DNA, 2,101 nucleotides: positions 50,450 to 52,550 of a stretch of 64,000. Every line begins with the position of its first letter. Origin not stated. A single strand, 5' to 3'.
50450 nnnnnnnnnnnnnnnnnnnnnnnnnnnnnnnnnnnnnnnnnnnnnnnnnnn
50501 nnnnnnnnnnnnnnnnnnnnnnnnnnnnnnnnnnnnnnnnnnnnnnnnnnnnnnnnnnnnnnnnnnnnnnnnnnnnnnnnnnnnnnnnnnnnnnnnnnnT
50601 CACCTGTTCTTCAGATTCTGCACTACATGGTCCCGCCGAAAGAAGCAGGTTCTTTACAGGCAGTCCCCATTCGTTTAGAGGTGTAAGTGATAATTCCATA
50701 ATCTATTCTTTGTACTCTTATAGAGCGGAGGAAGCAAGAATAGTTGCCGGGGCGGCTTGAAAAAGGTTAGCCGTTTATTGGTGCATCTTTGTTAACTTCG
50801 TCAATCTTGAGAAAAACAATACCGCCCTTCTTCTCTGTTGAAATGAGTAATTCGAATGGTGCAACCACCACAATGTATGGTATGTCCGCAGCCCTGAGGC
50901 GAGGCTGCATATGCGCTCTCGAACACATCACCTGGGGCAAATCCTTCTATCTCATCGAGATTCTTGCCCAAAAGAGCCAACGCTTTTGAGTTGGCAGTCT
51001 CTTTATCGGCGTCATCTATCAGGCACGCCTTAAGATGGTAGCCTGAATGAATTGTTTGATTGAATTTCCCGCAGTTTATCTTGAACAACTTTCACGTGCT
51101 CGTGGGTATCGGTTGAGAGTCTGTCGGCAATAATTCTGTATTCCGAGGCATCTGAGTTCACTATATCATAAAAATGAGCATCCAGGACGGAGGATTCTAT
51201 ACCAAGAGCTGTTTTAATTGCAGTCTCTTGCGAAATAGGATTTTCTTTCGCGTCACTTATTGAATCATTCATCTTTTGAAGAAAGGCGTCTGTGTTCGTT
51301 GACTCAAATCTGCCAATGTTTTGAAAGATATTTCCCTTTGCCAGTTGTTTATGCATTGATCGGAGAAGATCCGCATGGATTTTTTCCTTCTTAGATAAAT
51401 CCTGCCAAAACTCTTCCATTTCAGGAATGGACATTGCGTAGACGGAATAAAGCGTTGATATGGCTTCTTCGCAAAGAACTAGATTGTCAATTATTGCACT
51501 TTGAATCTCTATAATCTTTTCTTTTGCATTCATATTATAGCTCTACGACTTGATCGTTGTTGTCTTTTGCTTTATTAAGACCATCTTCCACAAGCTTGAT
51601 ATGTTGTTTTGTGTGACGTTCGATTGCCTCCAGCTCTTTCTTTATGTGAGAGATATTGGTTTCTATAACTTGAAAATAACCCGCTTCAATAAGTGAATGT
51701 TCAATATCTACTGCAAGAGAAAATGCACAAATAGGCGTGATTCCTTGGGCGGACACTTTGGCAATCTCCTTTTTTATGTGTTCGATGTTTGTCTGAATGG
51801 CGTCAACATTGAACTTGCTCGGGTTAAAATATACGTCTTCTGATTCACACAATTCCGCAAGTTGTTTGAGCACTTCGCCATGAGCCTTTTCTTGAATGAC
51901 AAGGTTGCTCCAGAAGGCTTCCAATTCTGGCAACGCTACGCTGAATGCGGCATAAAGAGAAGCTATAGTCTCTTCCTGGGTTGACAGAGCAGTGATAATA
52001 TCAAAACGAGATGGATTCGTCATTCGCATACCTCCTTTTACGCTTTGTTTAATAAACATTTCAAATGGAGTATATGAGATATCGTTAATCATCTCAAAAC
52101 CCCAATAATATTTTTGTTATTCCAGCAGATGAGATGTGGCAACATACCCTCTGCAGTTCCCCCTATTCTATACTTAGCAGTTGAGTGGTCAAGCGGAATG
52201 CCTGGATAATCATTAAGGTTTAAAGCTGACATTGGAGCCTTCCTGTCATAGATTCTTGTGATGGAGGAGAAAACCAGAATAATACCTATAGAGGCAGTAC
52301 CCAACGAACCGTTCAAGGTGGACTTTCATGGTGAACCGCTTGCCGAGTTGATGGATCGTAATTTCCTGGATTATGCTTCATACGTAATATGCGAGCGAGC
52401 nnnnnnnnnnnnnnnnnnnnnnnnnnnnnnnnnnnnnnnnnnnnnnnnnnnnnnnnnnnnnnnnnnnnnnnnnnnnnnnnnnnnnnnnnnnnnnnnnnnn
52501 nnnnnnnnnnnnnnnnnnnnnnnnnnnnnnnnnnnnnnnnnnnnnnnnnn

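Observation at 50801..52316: Four translationally coupled small genes including tandem ferritin-like paralogs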

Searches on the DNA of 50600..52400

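Call 66: search_rna_families(source=window, start=50600, end=52400, threshold=evalue, max_evalue=1)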
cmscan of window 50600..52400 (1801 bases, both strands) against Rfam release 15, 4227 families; matches with E-value up to 1: 0.
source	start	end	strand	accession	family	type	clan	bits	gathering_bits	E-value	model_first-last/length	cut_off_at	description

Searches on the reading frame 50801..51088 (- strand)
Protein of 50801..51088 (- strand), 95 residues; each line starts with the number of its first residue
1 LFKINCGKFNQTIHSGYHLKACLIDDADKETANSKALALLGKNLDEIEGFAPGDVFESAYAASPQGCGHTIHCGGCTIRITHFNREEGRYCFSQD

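Call 3: search_protein_families(library=pfam, proteins=[window:50801-51088:-], max_evalue=1)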
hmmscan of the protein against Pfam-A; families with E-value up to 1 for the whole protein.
window:50801-51088:- (95 aa): 2 families
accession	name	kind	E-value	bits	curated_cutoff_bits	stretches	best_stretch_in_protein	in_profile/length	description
PF00111.32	Fer2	-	0.085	13.2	21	1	62-82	30-49/77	2Fe-2S iron-sulfur cluster binding domain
PF17565.7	DUF5471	-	0.23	12.2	25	1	1-45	1-45/70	Family of unknown function (DUF5471)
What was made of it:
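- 50801..51088 (-): 95-aa ORF with the motif C67-x5-C73-x2-C76...C91 (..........). Probably non-coding intergenic sequence between B and the DAHP synthase/chorismate mutase gene. Fer2 match below threshold (call 3).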

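Call 4: search_protein_families(library=ncbifam, proteins=[window:50801-51088:-], max_evalue=1)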
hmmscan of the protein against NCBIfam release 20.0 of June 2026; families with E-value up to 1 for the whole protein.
window:50801-51088:- (95 aa): 0 families

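Call 16: find_homologous_proteins(query=window:50801-51088:-, max_evalue=10)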
Query window:50801-51088:-: no candidate shares three 5-residue words with the query. No homologue found.
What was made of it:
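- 50801..51088 (-): No homologue and no database copy (call 16).
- On Plant-type 2Fe-2S ferredoxin (Pfam Fer2, PF00111), for the 95-aa ORF: It has no homologues (call 16).
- Checked: Even its own sequence is absent, although A and B from the same contig are present (call 16).
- There are no homologues, not even a database copy of the ORF itself (call 16).
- Tried and rejected: The homologue search with the 95-aa ORF found nothing (call 16).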

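Call 92: search_protein_families(library=padloc, proteins=[window:50801-51088:-], max_evalue=0.1)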
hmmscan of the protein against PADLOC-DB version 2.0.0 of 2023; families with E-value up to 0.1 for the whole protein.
window:50801-51088:- (95 aa): 0 families

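Call 93: search_protein_families(library=phrogs, proteins=[window:50801-51088:-], max_evalue=0.1)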
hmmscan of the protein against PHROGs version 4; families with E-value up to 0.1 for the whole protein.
window:50801-51088:- (95 aa): 0 families
